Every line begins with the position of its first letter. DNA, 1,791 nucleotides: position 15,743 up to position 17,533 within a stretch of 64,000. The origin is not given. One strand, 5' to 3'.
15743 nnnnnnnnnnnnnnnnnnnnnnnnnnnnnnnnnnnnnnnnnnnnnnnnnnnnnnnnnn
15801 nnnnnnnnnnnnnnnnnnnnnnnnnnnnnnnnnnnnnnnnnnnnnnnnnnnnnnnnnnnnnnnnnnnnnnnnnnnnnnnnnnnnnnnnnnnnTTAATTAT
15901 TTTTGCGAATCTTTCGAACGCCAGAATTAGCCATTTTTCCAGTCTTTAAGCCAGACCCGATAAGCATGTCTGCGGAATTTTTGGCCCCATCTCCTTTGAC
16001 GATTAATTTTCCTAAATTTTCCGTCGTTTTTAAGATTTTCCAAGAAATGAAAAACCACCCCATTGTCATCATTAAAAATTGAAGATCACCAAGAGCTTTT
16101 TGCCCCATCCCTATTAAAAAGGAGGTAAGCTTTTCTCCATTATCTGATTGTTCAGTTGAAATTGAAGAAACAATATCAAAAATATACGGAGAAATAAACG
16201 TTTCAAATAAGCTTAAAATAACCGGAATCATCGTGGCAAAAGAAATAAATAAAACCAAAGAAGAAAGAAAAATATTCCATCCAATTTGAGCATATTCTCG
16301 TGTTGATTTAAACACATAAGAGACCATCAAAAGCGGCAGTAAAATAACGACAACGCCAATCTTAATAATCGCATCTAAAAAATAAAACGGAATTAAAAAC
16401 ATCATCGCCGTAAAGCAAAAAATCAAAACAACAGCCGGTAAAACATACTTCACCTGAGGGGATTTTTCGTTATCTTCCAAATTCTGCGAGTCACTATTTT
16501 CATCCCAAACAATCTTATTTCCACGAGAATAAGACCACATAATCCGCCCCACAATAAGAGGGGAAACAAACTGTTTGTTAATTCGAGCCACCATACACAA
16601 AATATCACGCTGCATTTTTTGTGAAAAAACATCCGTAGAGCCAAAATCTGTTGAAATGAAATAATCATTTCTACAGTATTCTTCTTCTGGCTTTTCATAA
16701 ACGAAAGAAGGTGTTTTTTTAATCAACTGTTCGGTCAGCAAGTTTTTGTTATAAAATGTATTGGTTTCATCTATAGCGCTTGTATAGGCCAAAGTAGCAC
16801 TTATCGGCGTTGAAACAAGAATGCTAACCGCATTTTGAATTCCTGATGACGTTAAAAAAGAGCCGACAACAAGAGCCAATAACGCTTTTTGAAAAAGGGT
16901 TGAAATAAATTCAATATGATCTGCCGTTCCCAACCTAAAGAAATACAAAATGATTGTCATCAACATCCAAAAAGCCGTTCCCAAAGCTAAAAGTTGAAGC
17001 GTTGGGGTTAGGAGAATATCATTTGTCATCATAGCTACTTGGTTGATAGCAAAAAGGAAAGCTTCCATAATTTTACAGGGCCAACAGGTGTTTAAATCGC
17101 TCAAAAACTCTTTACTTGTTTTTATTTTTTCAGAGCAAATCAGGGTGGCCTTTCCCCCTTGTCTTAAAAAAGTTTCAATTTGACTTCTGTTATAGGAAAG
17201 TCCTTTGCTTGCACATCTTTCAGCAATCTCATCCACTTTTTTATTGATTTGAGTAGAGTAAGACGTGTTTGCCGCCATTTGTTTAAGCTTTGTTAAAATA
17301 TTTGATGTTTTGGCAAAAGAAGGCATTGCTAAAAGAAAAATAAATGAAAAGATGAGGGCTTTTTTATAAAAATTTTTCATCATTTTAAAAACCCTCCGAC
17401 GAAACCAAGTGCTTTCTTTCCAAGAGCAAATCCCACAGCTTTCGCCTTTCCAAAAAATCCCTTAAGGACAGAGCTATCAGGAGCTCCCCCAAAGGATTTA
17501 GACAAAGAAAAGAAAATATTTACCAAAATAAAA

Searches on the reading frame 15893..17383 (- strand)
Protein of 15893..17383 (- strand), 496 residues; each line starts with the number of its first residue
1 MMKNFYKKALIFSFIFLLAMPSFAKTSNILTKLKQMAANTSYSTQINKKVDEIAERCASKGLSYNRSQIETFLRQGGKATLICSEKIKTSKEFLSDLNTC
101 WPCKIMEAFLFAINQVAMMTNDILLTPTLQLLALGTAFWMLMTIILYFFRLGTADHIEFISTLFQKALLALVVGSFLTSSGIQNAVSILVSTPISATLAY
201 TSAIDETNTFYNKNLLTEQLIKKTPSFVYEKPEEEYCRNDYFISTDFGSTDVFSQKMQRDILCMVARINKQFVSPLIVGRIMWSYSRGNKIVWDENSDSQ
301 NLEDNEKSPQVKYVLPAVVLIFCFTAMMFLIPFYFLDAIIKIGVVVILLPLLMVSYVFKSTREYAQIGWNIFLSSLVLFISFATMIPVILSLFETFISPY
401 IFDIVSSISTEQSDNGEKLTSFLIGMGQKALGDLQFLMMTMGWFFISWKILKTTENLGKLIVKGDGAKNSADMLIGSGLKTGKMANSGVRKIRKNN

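Call 29: search_protein_families(library=pfam, proteins=[window:15893-17383:-], max_evalue=0.00001)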
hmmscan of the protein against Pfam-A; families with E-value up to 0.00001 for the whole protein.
window:15893-17383:- (496 aa): 0 families

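Call 62: search_protein_families(library=pfam, proteins=[window:15893-17383:-], max_evalue=1)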
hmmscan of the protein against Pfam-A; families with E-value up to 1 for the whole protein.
window:15893-17383:- (496 aa): 2 families
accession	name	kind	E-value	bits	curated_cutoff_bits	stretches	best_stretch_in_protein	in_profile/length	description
PF04610.19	TrbL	-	0.0025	18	25.9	1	300-403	94-190/215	TrbL/VirB6 plasmid conjugal transfer protein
PF20661.2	SutA-RBD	-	0.3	10.9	29.3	1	67-78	12-23/35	SutA RNAP-binding domain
